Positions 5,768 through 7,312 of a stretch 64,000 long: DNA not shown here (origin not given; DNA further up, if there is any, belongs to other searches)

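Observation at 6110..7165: DUF3578(McrB-N-like)-HNH fusion: candidate modification-dependent restriction enzyme carried by the prophage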

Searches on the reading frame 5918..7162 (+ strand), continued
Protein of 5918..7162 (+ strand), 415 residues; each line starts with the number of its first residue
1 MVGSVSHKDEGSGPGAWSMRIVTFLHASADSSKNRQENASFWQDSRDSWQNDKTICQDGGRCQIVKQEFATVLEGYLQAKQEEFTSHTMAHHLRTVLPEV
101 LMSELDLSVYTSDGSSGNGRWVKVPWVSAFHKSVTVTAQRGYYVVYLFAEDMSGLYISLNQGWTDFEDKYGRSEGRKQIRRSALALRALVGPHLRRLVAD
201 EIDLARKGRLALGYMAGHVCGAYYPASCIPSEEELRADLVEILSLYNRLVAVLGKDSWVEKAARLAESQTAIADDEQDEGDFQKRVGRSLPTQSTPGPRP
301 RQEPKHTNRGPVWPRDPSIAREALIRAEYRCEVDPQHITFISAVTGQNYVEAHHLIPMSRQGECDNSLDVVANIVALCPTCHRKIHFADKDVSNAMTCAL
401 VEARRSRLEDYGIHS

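Call 30: search_solved_structures(query=A1, max_evalue=10, show_alignments=0)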
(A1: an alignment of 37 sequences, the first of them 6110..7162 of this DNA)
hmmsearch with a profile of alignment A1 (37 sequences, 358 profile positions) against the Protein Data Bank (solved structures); distinct sequences matched with E-value up to 10: 16.
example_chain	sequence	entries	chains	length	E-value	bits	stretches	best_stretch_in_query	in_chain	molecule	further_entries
6ghc_A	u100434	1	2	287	1.6e-16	63.4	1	210-334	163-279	5-methylcytosine-specific restriction enzyme A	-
5zmm_A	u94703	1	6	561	0.00019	23.8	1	208-330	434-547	Uncharacterized protein McrA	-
8fm1_A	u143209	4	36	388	0.0011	21.2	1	240-334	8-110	SAVED domain-containing protein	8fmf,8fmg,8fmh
3ssc_A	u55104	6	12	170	0.0064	18.7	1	34-95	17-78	5-methylcytosine-specific restriction enzyme B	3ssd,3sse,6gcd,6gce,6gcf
9nvu_P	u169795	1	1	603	0.029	16.6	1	286-326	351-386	OrufIscB-REC-swap 49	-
6ut6_A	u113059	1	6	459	0.03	16.5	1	40-95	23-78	5-methylcytosine-specific restriction enzyme B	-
7vsr_A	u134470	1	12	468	0.031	16.5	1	40-95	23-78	5-methylcytosine-specific restriction enzyme B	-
8ik4_A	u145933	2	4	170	0.049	15.8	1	34-95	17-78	Type IV methyl-directed restriction enzyme EcoKMcrB subunit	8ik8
8ijo_A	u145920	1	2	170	0.079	15.1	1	34-95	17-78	Type IV methyl-directed restriction enzyme EcoKMcrB subunit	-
8ijp_A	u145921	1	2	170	0.084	15.1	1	34-95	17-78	Type IV methyl-directed restriction enzyme EcoKMcrB subunit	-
9dif_A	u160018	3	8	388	0.13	14.5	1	240-334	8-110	HNH endonuclease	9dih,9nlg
8ikd_A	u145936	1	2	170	0.14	14.4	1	34-95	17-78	Type IV methyl-directed restriction enzyme EcoKMcrB subunit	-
6ht5_E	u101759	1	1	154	0.52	12.5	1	122-237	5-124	POU domain, class 5, transcription factor 1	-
6ghs_A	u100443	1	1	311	0.52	12.4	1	228-321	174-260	TagI restriction endonuclease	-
3l1p_A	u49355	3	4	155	0.53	12.4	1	122-237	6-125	POU domain, class 5, transcription factor 1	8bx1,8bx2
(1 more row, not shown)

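Call 31: search_solved_structures(query=A1, max_evalue=0.01, show_alignments=4)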
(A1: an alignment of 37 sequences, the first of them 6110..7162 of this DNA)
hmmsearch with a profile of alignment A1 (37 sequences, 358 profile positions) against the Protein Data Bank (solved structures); distinct sequences matched with E-value up to 0.01: 4.
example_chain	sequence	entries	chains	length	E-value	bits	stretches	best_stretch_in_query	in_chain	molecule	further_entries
6ghc_A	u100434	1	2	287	1.6e-16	63.4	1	210-334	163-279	5-methylcytosine-specific restriction enzyme A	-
5zmm_A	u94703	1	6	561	0.00019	23.8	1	208-330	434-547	Uncharacterized protein McrA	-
8fm1_A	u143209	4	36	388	0.0011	21.2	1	240-334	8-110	SAVED domain-containing protein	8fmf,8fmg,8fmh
3ssc_A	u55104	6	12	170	0.0064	18.7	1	34-95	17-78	5-methylcytosine-specific restriction enzyme B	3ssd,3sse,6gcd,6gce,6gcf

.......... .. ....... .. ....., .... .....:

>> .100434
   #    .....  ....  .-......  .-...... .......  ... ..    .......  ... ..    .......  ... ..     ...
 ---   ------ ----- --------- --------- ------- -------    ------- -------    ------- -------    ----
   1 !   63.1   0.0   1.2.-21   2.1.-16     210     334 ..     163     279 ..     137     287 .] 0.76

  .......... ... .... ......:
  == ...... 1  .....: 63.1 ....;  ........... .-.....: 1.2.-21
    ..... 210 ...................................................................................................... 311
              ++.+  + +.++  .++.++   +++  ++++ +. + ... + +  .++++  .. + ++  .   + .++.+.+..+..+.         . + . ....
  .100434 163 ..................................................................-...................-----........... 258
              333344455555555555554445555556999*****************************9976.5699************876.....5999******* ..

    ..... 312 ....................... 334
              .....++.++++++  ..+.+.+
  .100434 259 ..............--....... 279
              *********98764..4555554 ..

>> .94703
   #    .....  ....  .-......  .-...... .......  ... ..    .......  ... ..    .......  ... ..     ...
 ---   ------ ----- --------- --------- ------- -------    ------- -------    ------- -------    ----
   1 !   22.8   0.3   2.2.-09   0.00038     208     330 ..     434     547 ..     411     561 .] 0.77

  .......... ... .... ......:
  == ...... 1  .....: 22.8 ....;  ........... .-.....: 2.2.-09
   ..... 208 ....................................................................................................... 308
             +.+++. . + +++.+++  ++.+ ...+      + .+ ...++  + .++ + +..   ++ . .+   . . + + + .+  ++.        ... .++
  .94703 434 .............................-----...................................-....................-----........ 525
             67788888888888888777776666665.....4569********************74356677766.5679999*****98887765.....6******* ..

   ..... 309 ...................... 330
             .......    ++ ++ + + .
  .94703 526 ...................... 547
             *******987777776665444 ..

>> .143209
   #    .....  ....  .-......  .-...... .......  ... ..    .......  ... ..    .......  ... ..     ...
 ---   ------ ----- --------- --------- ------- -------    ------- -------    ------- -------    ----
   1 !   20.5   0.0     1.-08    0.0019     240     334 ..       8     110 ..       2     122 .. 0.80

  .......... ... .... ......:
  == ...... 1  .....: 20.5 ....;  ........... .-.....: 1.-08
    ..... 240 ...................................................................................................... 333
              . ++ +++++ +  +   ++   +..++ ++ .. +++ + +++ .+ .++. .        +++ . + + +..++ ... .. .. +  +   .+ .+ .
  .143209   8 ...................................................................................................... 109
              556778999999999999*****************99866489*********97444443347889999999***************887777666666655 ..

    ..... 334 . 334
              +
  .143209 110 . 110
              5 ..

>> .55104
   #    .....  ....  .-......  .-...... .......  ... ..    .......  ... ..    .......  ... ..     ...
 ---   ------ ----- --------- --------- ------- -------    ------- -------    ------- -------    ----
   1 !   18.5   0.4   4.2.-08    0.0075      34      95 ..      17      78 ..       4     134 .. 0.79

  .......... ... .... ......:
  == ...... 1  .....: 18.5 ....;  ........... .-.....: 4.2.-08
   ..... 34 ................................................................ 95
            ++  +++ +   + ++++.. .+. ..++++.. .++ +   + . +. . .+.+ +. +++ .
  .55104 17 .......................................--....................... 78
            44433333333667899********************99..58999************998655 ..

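Call 35: list_cluster_members(proteins=[P0001, P0002, P0004])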
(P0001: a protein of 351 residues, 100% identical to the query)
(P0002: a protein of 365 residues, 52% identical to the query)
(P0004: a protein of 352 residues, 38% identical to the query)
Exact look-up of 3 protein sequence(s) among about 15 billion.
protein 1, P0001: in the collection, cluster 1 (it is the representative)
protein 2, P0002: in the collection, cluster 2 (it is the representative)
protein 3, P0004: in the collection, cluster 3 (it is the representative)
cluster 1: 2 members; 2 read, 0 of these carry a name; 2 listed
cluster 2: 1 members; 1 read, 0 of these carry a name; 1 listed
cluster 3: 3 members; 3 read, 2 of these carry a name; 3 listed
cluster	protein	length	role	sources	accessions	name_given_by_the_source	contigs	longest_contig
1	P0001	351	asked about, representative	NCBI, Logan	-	-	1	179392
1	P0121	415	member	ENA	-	-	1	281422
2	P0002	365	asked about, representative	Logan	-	-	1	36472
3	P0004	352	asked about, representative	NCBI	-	-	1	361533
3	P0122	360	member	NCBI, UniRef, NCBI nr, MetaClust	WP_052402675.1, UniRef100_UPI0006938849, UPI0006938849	MrcB family domain-containing protein [Methanococcoides methylutens] | MrcB family domain-containing protein n=1 Tax=Methanococcoides methylutens TaxID=2226 ... | DUF3578 domain-containing protein [Methanococcoides methylutens]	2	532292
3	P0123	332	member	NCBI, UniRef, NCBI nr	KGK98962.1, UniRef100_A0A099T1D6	hypothetical protein LI82_02660 [Methanococcoides methylutens] | Uncharacterized protein n=1 Tax=Methanococcoides methylutens TaxID=2226 ...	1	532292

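Call 37: find_related_loci(query=window:6110-7162:+, collection=genome_contigs, flank=10000)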
Query window:6110-7162:+ (351 aa) in genome_contigs; peptide patterns used: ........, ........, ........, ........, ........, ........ (x = any residue, [..] = any of these).
369 stretches matched a pattern; 8 encode a relative of the query (tblastn E <= 1e-3); 8 distinct loci.
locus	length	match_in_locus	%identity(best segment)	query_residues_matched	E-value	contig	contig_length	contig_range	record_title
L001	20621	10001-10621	35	137-349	2e-36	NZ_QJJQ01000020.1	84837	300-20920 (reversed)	Pseudogracilibacillus auburnensis strain DSM 28556 Ga0244575_120, whole genome shotgun sequence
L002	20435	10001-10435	40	208-350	8e-28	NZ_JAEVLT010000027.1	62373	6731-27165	Bacillus sp. EB600 ENGS202_contig_27, whole genome shotgun sequence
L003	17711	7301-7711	38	215-349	1e-26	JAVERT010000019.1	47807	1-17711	MAG: Gudongella sp. isolate BF1_27 scaffold_1218_c1_biofilm_2017, whole genome shotgun sequence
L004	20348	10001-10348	41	237-350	1e-25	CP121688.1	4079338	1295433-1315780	Clostridiaceae bacterium 35-E11 chromosome, complete genome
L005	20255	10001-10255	48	262-346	1e-22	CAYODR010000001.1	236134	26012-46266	MAG TPA_asm: uncultured Candidatus Saccharibacteria bacterium isolate SRP344714_co1_234 genome assembly, contig: NODE_10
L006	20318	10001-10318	42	244-349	2e-25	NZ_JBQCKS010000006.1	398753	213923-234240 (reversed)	Paenibacillus sp. SAFN-054 NODE_6_length_398753_cov_684.863438, whole genome shotgun sequence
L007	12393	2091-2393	42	223-325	5e-21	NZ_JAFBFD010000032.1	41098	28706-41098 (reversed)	Enterococcus lemanii strain DSM 105069 Ga0454082_32, whole genome shotgun sequence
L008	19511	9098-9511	31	189-322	2e-6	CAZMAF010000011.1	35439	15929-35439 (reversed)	MAG TPA_asm: uncultured Lachnospiraceae bacterium isolate SRP315200_co1_648 genome assembly, contig: NODE_1579_length_35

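Call 38: find_encoding_contigs(protein=window:5918-7162:+, flank=10000, max_places=4)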
Protein window:5918-7162:+ (415 aa): 1 contig read that carries it; 1 place shown.
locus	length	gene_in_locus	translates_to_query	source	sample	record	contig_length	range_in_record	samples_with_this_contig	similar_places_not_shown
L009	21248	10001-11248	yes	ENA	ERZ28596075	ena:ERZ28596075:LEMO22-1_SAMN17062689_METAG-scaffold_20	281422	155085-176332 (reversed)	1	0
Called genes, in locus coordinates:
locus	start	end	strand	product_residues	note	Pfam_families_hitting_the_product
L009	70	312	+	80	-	PF07293:DUF1450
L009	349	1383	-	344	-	-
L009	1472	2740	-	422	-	PF04389:Peptidase_M28 (faint), PF01546:Peptidase_M20, PF07687:M20_dimer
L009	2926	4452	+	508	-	PF14684:Tricorn_C1, PF03572:Peptidase_S41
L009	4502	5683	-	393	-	PF13679:Methyltransf_32, PF13847:Methyltransf_31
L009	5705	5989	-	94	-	PF04456:DUF503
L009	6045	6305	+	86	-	-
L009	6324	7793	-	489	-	PF00239:Resolvase, PF07508:Recombinase, PF13408:Zn_ribbon_recom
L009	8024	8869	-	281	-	-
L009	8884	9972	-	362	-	-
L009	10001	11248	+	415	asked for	PF12102:MrcB_N, PF01844:HNH (weak)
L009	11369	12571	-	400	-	-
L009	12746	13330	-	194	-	PF17118:DUF5105 (weak)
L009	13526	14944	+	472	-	PF07833:Cu_amine_oxidN1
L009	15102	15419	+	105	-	-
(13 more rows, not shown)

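Call 40: search_protein_families(library=phrogs, proteins=[window:6110-7162:+], max_evalue=0.001)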
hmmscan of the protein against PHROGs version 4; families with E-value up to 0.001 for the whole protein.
window:6110-7162:+ (351 aa): 8 families
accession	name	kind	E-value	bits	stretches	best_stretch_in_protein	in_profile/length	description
phrog_15103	-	unknown function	4.3e-12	47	1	248-331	187-264/280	-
phrog_1271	-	DNA, RNA and nucleotide metabolism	1.3e-07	32.4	1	237-331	247-325/361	HNH endonuclease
phrog_119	-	DNA, RNA and nucleotide metabolism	1.5e-05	25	1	222-332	164-265/443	HNH endonuclease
phrog_144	-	DNA, RNA and nucleotide metabolism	1.8e-05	25.5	1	255-329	75-140/175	HNH endonuclease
phrog_740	-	DNA, RNA and nucleotide metabolism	4.6e-05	23.5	1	256-322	30-85/332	HNH endonuclease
phrog_8446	-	DNA, RNA and nucleotide metabolism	0.00032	21.4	1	257-321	133-195/211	HNH endonuclease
phrog_5200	-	DNA, RNA and nucleotide metabolism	0.00068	20.6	0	255-327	31-90/154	HNH endonuclease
phrog_338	-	DNA, RNA and nucleotide metabolism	0.00068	20.1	1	257-320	198-258/340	HNH endonuclease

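Call 41: predict_structure(alignment_id=A1)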
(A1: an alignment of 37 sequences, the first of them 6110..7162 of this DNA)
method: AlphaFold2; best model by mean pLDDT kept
length: 351 residues; sequences in the alignment: 37
mean_pLDDT: 91.8   pTM: 0.62
mean pLDDT of the five models: 91.8, 91.5, 90.5, 90.1, 89.3
residues with pLDDT >= 90: 275; 70-90: 63; 50-70: 7; < 50: 6
segments of 3 or more residues with pLDDT < 50: 207-210
pLDDT, mean of each block of 10 residues (from residue 1): 98 96 96 98 97 94 97 95 98 96 92 92 85 90 87 96 98 97 91 79 57 74 92 93 83 96 97 94 96 91 96 95 87 95 95 68
secondary structure, 60 per line:
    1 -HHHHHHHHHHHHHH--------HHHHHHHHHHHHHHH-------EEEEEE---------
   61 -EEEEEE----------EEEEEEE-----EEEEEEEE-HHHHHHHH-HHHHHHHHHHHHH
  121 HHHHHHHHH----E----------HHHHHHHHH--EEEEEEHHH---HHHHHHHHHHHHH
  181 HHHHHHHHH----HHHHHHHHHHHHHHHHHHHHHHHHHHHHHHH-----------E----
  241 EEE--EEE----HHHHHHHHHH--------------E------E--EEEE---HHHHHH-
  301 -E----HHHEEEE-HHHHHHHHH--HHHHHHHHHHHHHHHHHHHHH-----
elements in order: H2-15 H24-38 E46-51 E62-67 E78-84 E90-97 H99-106 H108-129 H145-153 E156-161 H168-189 H194-224 E241-243 E246-248 H253-262 E287-290 H294-299 E310-313 H315-323 H326-346

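Call 44: fold_search(model_id=the predicted structure, library=pdb)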
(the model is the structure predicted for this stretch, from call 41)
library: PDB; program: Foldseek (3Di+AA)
matches with E <= 10: 116; with E <= 0.001: 6
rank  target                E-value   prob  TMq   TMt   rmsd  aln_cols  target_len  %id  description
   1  6ghc_A                6.4e-06  1.00  0.25  0.30  20.0       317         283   18  Modification dependent EcoKMcrA restriction endonuclease (released 2018-08-08)
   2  6ghc_B                9.9e-06  1.00  0.25  0.30  19.4       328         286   18  Modification dependent EcoKMcrA restriction endonuclease (released 2018-08-08)
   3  8ikd_A                7.8e-04  1.00  0.28  0.56   7.7       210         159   12  Structure of DNA binding domain of McrBC endonuclease bound to DNA: Y41F-L68Y double mutant (released 2024-02-28)
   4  6gcd_A                8.2e-04  1.00  0.29  0.57   7.3       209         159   12  DNA binding domain of restriction endonuclease McrBC in complex with 5-hydroxymethylcytosine DNA (released 2018-09-19)
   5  8ijo_A                8.7e-04  1.00  0.29  0.57   7.4       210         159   12  Structure of DNA binding domain of McrBC endonuclease bound to DNA: Y41F-L68F double mutant (released 2024-02-28)
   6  3sse_A                9.2e-04  1.00  0.27  0.56   7.6       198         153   12  DNA binding domain of restriction endonuclease bound to DNA (released 2012-05-23)
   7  3ssc_A                1.1e-03  1.00  0.27  0.56   7.3       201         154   11  DNA binding domain of restriction endonuclease bound to DNA (released 2012-05-23)
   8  6gcf_A                1.1e-03  1.00  0.28  0.57   7.5       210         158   12  DNA binding domain of restriction endonuclease McrBC in complex with N4-methylcytosine DNA (released 2018-09-19)
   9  8ik8_A                1.2e-03  1.00  0.28  0.56   7.3       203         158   11  Structure of DNA binding domain of McrBC endonuclease bound to DNA: L68F mutant (released 2024-02-28)
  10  8ik8_B                1.5e-03  1.00  0.27  0.57   7.3       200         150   11  Structure of DNA binding domain of McrBC endonuclease bound to DNA: L68F mutant (released 2024-02-28)
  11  8ijp_A                1.5e-03  1.00  0.29  0.57   7.3       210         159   12  Structure of DNA binding domain of McrBC endonuclease bound to DNA: L68Y mutant (released 2024-02-28)
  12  6gce_A                1.6e-03  1.00  0.28  0.56   7.8       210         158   12  DNA binding domain of restriction endonuclease McrBC in complex with 5-formylcytosine DNA (released 2018-09-19)
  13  6gcd_B                1.7e-03  1.00  0.28  0.59   7.1       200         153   12  DNA binding domain of restriction endonuclease McrBC in complex with 5-hydroxymethylcytosine DNA (released 2018-09-19)
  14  3ssd_A                1.9e-03  1.00  0.27  0.55   7.7       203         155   12  DNA binding domain of restriction endonuclease bound to DNA (released 2012-05-23)
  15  8ik4_A                1.9e-03  1.00  0.28  0.55   7.9       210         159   12  Structure of DNA binding domain of McrBC endonuclease bound to hemimethylated DNA: L68F mutant (released 2024-02-28)
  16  3ssc_B                2.0e-03  1.00  0.27  0.56   7.2       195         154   11  DNA binding domain of restriction endonuclease bound to DNA (released 2012-05-23)
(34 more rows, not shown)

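Call 45: find_encoding_contigs(protein=P0002, flank=10000, max_places=3)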
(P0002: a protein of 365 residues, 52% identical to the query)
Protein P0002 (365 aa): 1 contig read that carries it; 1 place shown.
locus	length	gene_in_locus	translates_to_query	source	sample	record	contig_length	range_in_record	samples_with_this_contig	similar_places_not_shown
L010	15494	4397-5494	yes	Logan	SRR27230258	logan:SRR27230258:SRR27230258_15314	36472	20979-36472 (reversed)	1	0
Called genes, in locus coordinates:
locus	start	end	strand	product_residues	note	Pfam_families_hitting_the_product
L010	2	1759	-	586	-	?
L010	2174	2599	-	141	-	PF01078:Mg_chelatase (weak), PF13335:Mg_chelatase_C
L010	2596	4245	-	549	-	PF00239:Resolvase, PF07508:Recombinase, PF13408:Zn_ribbon_recom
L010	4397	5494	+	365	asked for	PF12102:MrcB_N, PF01844:HNH (weak)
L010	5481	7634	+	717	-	PF07693:KAP_NTPase, PF13191:AAA_16, PF13401:AAA_22 (faint)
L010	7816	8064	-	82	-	-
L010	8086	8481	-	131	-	-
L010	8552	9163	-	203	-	-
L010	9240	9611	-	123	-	-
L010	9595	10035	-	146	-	PF12844:HTH_19, PF13443:HTH_26 (weak), PF13560:HTH_31, PF01381:HTH_3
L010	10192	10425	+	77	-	PF01381:HTH_3, PF13560:HTH_31 (weak)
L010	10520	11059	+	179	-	PF01381:HTH_3, PF13560:HTH_31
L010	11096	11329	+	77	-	-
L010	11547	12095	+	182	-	PF07352:Phage_Mu_Gam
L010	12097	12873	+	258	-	-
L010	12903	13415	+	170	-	-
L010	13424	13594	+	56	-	-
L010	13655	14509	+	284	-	-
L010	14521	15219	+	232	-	PF00308:Bac_DnaA (weak), PF01695:IstB_IS21, PF00004:AAA (weak)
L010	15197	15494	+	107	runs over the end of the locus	-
